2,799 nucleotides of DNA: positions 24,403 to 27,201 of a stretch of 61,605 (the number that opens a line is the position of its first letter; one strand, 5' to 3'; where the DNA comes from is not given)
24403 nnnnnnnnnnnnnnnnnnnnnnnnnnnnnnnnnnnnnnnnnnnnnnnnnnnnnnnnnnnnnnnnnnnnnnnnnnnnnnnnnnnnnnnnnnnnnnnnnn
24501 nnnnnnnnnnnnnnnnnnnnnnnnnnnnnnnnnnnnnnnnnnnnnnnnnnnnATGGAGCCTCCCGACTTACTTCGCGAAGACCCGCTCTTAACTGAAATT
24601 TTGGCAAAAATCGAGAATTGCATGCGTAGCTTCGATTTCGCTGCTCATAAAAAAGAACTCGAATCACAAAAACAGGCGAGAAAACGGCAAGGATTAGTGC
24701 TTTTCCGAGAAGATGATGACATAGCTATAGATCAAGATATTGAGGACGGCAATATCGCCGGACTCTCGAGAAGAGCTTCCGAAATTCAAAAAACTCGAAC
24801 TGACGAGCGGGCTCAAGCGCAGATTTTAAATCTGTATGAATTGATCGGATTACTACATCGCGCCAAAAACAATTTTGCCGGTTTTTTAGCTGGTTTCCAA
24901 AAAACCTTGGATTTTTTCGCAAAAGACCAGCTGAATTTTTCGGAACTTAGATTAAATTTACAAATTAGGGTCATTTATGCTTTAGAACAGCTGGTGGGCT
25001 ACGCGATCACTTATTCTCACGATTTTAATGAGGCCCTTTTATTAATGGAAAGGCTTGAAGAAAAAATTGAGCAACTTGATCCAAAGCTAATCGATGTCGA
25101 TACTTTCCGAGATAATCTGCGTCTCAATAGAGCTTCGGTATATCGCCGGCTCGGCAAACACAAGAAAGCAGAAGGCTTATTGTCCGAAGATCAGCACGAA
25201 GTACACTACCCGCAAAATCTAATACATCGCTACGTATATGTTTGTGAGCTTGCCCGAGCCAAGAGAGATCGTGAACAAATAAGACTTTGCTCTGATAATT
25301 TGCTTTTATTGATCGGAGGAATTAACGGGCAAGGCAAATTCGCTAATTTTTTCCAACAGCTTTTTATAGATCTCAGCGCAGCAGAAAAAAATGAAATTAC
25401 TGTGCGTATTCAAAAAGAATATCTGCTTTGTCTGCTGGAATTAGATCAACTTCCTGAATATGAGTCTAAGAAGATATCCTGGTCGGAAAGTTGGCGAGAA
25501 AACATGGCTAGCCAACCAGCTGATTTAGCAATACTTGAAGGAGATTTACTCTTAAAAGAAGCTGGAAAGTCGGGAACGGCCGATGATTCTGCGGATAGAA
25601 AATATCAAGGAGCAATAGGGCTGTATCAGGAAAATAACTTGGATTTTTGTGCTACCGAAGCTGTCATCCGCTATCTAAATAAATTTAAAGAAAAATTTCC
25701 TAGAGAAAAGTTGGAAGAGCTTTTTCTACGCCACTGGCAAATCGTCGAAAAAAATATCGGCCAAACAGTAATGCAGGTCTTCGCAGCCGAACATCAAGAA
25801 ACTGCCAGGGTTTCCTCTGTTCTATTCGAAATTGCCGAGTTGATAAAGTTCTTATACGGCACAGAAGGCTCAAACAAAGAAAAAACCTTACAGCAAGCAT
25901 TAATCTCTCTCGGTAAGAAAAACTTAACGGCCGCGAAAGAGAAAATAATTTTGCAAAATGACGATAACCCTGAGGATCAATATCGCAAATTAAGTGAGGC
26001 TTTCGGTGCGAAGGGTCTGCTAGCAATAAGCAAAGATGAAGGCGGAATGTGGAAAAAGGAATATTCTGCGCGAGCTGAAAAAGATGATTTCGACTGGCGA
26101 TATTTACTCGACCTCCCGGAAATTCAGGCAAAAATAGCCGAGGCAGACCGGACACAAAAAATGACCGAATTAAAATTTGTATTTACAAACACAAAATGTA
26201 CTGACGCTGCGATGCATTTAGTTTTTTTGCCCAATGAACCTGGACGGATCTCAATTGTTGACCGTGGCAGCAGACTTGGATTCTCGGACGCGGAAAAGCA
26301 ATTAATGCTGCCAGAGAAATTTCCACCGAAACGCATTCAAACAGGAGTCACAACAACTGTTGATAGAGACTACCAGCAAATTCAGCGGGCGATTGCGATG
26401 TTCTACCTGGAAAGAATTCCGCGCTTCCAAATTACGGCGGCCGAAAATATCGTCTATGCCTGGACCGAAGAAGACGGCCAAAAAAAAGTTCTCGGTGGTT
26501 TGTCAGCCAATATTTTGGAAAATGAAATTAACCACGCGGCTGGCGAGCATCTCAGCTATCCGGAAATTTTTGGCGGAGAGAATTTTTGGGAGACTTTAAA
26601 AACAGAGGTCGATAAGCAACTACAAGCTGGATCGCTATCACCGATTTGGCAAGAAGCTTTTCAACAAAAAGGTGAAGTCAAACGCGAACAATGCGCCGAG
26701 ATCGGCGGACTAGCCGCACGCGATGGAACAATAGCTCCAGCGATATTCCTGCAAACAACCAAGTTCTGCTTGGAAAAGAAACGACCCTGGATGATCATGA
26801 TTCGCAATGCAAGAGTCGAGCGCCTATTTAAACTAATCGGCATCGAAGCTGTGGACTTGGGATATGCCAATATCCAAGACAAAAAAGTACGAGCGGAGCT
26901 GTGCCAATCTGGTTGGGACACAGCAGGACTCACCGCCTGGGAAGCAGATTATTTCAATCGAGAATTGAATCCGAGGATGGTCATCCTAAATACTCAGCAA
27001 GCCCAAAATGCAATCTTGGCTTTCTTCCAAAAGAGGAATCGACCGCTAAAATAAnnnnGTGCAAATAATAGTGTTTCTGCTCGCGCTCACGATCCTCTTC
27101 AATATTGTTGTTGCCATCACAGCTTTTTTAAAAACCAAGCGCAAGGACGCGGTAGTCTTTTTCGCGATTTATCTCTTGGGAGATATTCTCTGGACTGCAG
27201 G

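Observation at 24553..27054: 833-aa orphan protein: unrecognisable helical N-terminal 600 aa fused to a GNAT/N-acyl-amino-acid-synthase-like C-terminal domain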

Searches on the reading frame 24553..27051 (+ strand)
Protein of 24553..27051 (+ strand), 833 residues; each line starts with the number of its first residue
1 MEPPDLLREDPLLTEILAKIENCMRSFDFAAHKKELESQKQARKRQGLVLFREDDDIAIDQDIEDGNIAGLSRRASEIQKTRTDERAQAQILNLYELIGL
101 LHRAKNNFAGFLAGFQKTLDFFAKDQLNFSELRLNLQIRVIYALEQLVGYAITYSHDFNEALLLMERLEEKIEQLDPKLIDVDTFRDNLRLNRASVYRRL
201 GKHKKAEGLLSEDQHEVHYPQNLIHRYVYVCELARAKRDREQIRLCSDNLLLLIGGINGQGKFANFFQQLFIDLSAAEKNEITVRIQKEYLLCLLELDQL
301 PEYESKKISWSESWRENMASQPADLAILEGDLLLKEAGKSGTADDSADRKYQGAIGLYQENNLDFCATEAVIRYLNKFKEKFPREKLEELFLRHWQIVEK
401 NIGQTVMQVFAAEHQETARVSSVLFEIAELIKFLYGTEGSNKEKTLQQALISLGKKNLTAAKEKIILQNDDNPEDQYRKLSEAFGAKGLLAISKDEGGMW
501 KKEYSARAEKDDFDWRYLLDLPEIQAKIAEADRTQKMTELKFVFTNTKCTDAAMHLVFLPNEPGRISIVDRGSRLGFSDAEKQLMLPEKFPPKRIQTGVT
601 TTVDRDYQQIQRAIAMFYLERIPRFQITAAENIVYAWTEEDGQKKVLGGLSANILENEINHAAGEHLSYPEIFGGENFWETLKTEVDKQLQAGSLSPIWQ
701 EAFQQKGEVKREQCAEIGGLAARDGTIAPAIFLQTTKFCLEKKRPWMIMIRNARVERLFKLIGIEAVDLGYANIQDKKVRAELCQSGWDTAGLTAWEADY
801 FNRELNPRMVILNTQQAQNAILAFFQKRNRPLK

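Call 3: search_protein_families(library=pfam, proteins=[window:24553-27051:+], max_evalue=1)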
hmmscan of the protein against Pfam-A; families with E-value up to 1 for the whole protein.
window:24553-27051:+ (833 aa): 2 families
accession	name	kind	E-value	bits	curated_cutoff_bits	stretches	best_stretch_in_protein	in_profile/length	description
PF12261.14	T_hemolysin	-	6.1e-07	29.8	27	1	705-775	76-146/174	Thermostable hemolysin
PF13035.11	DUF3896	-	0.24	12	25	0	26-42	4-20/61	Protein of unknown function (DUF3896)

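Call 4: search_solved_structures(query=window:24553-27051:+, max_evalue=10, show_alignments=2)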
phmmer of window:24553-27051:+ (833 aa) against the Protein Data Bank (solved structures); distinct sequences matched with E-value up to 10: 2.
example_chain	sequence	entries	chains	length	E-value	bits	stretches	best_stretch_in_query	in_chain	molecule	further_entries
8zt3_D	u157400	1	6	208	1.6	10.2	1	686-740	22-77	GNAT family transferase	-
8zt4_A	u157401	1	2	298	2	9.8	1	686-740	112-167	Carrier protein,GNAT family transferase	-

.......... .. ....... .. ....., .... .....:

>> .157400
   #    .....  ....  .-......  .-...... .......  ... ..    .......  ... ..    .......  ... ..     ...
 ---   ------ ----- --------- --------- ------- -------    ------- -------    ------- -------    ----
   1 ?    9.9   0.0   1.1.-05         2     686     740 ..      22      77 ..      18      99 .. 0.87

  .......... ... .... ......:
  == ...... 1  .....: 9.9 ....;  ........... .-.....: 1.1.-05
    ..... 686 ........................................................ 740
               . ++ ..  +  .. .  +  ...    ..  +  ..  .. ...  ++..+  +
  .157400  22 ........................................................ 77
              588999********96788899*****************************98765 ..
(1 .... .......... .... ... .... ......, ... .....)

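Call 5: find_homologous_proteins(query=window:24553-27051:+, max_evalue=0.001)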
Query window:24553-27051:+ (833 aa): 1 proteins with E <= 0.001 among 8000 candidates.
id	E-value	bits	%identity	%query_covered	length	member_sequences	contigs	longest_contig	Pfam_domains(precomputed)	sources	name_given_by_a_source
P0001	0.0e+0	1610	100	86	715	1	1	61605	PF12261.15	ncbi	ncbi:MAG: thermostable hemolysin [Patescibacteria group bacterium]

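Call 6: search_protein_families(library=ncbifam, proteins=[window:24553-27051:+], max_evalue=1)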
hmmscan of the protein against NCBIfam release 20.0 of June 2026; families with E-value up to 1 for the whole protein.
window:24553-27051:+ (833 aa): 1 family
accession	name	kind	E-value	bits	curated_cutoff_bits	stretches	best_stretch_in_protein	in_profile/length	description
NF000711.0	PRK00039.2-1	equivalog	0.12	12.3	163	1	528-637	39-149/161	crossover junction endodeoxyribonuclease RuvC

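Call 16: search_protein_representatives(protein=window:24553-27051:+)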
Query: 833 residues. Proteins with E-value up to 0.001 (for the whole library): 9; up to 1e-10: 5; up to 1e-30: 2. The best 9 are listed.
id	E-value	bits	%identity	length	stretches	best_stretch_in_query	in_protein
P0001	0.0e+00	1610.4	100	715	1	119-833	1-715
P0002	1.5e-45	172.3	54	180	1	12-178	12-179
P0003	6.3e-27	110.8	25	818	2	30-700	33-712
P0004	2.2e-24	102.4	30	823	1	83-442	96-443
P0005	2.7e-22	95.5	28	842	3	327-685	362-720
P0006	4.3e-06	41.9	24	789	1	163-423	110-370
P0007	7.1e-06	41.2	30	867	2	285-469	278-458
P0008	2.0e-05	39.7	42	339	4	662-703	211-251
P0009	3.1e-04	35.7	24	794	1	97-416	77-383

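Call 18: search_protein_families(library=pfam, proteins=[P0002, P0003, P0004, P0005, P0006, P0007, P0008, P0009], max_evalue=1)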
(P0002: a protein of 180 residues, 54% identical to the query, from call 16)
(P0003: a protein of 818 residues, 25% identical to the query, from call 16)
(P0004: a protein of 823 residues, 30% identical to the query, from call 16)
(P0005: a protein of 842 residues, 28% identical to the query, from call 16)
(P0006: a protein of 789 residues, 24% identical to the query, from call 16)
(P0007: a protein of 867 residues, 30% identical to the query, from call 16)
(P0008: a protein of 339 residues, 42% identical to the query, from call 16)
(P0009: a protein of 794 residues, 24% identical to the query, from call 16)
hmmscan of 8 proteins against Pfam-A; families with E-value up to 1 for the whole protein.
P0002 (180 aa): 5 families
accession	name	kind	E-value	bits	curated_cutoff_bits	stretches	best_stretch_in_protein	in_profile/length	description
PF24392.2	Parb-CE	-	0.02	15.3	23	0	7-81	21-95/147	ParB CE domain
PF08156.18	NOP5NT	-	0.053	14.3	27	0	145-176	4-35/66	NOP5NT (NUC127) domain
PF06367.22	Drf_FH3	-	0.11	12.7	27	1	17-82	74-139/193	Diaphanous FH3 Domain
PF07361.16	Cytochrom_B562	-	0.18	12.9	30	0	63-125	17-70/102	Cytochrome b562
PF19697.4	Atg11_middle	-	0.22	12.2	26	1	11-65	23-76/79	Atg11 middle domain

P0003 (818 aa): 1 family
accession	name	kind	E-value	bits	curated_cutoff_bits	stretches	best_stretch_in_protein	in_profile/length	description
PF02388.22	FemAB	-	0.052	12.8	24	1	9-81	267-342/406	FemAB family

P0004 (823 aa): 3 families
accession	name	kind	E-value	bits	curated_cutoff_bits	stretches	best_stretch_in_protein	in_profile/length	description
PF21600.2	ZSWIM1-3_helical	-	0.042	14.3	27.3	1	369-439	28-95/126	ZSWIM1/3, helical domain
PF24713.1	TOR1L1_C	-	0.14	12.8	27.8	1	125-169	73-117/134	TORTIFOLIA1 C-terminal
PF07216.17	LcrG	-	0.35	11.3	24.1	0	587-619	48-80/91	LcrG protein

P0005 (842 aa): 5 families
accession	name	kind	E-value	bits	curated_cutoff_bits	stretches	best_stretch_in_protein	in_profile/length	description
PF13424.12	TPR_12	-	0.04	14.5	30.1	1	195-266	5-76/77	Tetratricopeptide repeat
PF07719.23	TPR_2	-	0.083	13.5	27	0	195-223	3-31/34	Tetratricopeptide repeat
PF00515.34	TPR_1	-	0.098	13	27.8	0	195-222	3-30/34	Tetratricopeptide repeat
PF14559.12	TPR_19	-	0.11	13.3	25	0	194-222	26-54/68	Tetratricopeptide repeat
PF13174.12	TPR_6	-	0.66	11.2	26.3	0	199-219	6-26/33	Tetratricopeptide repeat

P0006 (789 aa): 1 family
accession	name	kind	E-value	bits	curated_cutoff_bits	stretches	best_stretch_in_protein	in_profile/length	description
PF16580.11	Astro_capsid_p2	-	0.086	12.7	25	1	237-268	153-184/245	C-terminal tail of astrovirus capsid projection or spike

P0007 (867 aa): 1 family
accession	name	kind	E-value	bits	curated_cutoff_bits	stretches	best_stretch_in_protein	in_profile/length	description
PF12397.13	U3snoRNP10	-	0.23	12.2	34.4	0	155-203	40-90/116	U3 small nucleolar RNA-associated protein 10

P0008 (339 aa): 7 families
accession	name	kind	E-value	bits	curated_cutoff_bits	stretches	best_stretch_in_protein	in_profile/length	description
PF10677.15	DUF2490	-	0.002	18.3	29.8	0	32-72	120-157/186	Protein of unknown function (DUF2490)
PF15161.11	Neuropep_like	-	0.0096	16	27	0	87-113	17-43/61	Neuropeptide-like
PF21117.3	MRB1590_C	-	0.024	15.7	27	0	50-62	88-100/102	MRB1590 C-terminal domain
PF05720.17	Dicty_CAD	-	0.043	14.3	23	0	103-122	26-45/82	Cell-cell adhesion domain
PF13908.11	Shisa_N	-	0.28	11.7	22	0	226-243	12-29/50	Shisa, N-terminal domain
PF22205.1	Csm6_6H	-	0.32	11.6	27.6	0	125-148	33-56/93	Csm6 6H domain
PF17443.8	pXO2-72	-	0.6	10.9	25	0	86-103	9-26/62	Uncharacterized protein pXO2-72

P0009 (794 aa): 6 families
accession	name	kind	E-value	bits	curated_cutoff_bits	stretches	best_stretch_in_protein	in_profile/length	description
PF00226.36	DnaJ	-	0.074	13.6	27.8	1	252-285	9-42/63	DnaJ domain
PF22597.2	DYN_lid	-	0.085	13.6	27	1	409-488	5-78/93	Dynein heavy chain, ATPase lid domain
PF03474.20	DMA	-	0.16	12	23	0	684-700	10-26/37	DMRTA motif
PF03990.20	DUF348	-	0.17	12.1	24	1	301-319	19-37/41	G5-linked-Ubiquitin-like domain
PF13730.12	HTH_36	-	0.27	11.5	25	1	25-62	6-46/55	Helix-turn-helix domain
PF03937.21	Sdh5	-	0.28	11.6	27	1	230-260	9-39/76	Flavinator of succinate dehydrogenase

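Call 20: find_homologous_proteins(query=A1, max_evalue=0.001)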
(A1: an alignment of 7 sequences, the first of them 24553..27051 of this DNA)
Query A1 (7 sequences) (833 aa, profile of the alignment): 1 proteins with E <= 0.001 among 8000 candidates.
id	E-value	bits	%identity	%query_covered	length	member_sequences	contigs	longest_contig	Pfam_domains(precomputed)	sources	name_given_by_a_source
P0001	8.8e-243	826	100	86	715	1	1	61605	PF12261.15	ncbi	ncbi:MAG: thermostable hemolysin [Patescibacteria group bacterium]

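Call 21: search_solved_structures(query=A1, max_evalue=10, show_alignments=3)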
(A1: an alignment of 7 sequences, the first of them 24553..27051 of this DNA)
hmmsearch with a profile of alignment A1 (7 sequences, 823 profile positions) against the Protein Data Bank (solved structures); distinct sequences matched with E-value up to 10: 1.
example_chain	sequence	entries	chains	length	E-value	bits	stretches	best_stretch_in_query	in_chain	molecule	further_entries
3rkv_A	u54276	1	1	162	0.079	14.4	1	160-281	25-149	putative peptidylprolyl isomerase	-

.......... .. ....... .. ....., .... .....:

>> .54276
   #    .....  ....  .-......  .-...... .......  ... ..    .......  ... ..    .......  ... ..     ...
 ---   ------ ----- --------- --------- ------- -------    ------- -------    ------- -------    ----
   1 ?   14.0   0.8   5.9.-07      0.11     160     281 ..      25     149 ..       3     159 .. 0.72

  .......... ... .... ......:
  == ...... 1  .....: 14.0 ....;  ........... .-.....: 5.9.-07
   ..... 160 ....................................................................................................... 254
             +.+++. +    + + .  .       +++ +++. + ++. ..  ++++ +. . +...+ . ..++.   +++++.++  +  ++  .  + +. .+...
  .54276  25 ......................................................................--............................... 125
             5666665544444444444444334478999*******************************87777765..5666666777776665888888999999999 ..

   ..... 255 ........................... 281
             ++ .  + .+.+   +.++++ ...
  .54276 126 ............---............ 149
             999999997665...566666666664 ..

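Call 24: list_cluster_members(proteins=[P0002, P0003, P0004, P0005, P0006, P0007, P0009])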
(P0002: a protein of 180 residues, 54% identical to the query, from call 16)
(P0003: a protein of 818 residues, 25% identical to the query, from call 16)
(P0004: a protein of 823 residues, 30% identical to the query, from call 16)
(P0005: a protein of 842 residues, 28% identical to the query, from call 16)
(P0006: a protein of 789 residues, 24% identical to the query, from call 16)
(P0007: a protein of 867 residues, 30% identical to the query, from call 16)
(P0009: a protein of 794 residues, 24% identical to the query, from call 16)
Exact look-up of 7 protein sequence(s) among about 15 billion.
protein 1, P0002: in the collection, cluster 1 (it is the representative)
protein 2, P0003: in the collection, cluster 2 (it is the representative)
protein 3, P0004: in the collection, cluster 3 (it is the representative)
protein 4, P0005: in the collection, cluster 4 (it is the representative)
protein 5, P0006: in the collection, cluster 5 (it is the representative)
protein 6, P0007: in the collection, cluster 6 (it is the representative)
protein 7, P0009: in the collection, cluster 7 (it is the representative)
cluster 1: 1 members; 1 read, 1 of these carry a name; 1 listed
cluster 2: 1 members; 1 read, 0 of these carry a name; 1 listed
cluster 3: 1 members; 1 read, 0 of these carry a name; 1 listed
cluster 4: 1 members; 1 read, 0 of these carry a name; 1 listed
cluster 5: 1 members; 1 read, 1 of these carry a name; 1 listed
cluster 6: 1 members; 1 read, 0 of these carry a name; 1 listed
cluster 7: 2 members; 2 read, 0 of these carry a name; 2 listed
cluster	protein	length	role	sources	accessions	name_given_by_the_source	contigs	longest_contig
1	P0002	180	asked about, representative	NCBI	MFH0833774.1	MAG: hypothetical protein V2A63_00070, partial [Patescibacteria group bacterium]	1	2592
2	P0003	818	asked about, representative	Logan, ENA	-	-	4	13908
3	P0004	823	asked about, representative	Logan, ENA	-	-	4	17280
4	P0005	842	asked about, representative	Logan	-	-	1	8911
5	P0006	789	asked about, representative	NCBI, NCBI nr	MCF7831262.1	hypothetical protein K9M41_04720, partial [Candidatus Gracilibacteria bacterium] | hypothetical protein [Candidatus Gracilibacteria bacterium]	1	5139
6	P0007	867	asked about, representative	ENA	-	-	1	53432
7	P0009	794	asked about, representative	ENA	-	-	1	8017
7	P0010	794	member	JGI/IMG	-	-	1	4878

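Call 25: find_encoding_contigs(protein=P0003, flank=8000, max_places=4)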
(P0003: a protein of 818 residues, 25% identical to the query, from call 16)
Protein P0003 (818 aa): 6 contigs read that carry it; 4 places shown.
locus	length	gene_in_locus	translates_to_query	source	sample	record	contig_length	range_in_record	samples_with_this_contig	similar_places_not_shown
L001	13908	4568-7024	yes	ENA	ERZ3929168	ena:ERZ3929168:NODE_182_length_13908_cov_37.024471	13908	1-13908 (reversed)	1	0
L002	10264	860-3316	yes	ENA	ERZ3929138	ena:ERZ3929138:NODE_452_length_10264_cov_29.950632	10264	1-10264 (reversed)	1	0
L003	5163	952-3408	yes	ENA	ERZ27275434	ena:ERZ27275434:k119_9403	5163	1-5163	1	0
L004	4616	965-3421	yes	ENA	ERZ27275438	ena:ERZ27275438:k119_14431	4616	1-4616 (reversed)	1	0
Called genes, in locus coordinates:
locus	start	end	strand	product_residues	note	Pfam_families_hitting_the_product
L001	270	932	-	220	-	PF00395:SLH (faint)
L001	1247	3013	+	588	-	-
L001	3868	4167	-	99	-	-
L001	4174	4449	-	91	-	-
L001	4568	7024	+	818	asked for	-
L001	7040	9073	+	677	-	PF02518:HATPase_c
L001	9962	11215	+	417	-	PF00483:NTP_transferase, PF12804:NTP_transf_3, PF24894:Hexapep_GlmU (faint), PF00132:Hexapep (faint), PF25084:LbH_EIF2B (weak), PF25087:GMPPB_C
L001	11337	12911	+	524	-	PF00682:HMGL-like, PF22617:HCS_D2, PF08502:LeuA_dimer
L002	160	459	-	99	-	-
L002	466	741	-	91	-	-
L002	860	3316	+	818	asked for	-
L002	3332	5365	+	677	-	PF02518:HATPase_c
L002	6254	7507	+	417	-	PF00483:NTP_transferase, PF12804:NTP_transf_3, PF24894:Hexapep_GlmU (faint), PF00132:Hexapep (faint), PF25084:LbH_EIF2B (weak), PF25087:GMPPB_C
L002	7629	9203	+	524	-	PF00682:HMGL-like, PF22617:HCS_D2, PF08502:LeuA_dimer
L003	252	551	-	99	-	-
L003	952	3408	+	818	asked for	-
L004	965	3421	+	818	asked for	-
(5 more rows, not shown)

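Call 27: find_encoding_contigs(protein=P0004, flank=8000, max_places=2)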
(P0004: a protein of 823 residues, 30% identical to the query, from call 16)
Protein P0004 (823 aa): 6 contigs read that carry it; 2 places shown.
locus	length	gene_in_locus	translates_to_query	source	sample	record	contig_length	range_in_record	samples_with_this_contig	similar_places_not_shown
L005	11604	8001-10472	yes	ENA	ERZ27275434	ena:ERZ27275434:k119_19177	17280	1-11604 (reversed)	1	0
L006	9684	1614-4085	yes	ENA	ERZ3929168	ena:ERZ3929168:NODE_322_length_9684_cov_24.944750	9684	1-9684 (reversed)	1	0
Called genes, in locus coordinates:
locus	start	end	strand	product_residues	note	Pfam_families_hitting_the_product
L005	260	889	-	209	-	PF02163:Peptidase_M50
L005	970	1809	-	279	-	PF01565:FAD_binding_4, PF02873:MurB_C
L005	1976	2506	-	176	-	-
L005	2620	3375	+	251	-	PF20772:TACO1_YebC_N, PF01709:Transcrip_reg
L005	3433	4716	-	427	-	PF02812:ELFV_dehydrog_N, PF00208:ELFV_dehydrog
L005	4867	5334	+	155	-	PF00334:NDK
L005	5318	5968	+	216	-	PF02397:Bac_transf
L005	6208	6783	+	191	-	-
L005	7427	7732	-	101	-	-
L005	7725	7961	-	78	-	-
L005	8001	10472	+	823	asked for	-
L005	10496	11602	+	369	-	?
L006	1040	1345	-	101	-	-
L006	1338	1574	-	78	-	-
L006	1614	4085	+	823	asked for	-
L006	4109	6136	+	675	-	PF02518:HATPase_c (faint)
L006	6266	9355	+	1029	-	PF02384:N6_Mtase (faint), PF20473:MmeI_Mtase, PF07669:Eco57I (weak), PF18135:Type_ISP_C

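Call 28: find_encoding_contigs(protein=P0005, flank=8000, max_places=2)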
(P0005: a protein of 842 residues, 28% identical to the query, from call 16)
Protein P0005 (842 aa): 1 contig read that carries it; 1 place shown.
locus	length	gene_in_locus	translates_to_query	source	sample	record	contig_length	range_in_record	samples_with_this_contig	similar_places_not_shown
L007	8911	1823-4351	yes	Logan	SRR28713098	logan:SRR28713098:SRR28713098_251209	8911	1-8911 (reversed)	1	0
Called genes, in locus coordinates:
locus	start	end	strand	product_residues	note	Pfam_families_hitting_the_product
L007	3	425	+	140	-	?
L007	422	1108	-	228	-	PF00072:Response_reg, PF00486:Trans_reg_C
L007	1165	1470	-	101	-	-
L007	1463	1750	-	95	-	-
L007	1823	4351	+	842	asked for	-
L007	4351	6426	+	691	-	-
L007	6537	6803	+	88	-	PF00072:Response_reg (weak)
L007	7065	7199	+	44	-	-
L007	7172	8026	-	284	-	PF00535:Glycos_transf_2, PF13641:Glyco_tranf_2_3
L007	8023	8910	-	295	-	?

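Call 29: find_encoding_contigs(protein=P0007, flank=8000, max_places=2)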
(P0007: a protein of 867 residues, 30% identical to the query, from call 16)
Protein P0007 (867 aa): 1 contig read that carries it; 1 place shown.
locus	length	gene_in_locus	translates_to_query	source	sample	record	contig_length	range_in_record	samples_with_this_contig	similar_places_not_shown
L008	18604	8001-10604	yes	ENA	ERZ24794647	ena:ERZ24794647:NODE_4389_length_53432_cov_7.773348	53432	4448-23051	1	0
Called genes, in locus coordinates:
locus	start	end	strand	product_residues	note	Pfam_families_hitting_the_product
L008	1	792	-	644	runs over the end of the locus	PF13328:HD_4, PF01966:HD, PF04607:RelA_SpoT, PF02824:TGS, PF13291:ACT_4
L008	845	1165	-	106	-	-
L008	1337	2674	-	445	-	PF02812:ELFV_dehydrog_N, PF00208:ELFV_dehydrog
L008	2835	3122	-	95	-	PF02604:PhdYeFM_antitox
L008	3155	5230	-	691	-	-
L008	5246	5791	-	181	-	PF13483:Lactamase_B_3 (weak)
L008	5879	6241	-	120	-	-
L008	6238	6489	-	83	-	-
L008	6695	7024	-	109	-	-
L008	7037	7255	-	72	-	-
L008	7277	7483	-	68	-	-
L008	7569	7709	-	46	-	-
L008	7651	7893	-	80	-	-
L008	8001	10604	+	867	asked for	-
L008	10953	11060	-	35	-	-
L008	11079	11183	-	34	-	-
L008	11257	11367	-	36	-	-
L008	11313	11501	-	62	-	-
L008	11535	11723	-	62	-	-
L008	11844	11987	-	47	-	-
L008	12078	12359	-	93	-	-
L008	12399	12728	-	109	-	-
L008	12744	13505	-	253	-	PF00512:HisKA (weak), PF02518:HATPase_c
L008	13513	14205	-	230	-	PF00072:Response_reg, PF00486:Trans_reg_C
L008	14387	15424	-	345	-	PF02618:YceG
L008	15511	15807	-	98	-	PF02575:YbaB_DNA_bd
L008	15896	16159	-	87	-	PF05016:ParE_toxin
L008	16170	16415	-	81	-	-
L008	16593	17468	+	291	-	PF02661:Fic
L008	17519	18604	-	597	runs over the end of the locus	PF13522:GATase_6, PF13537:GATase_7, PF13580:SIS_2 (faint), PF01380:SIS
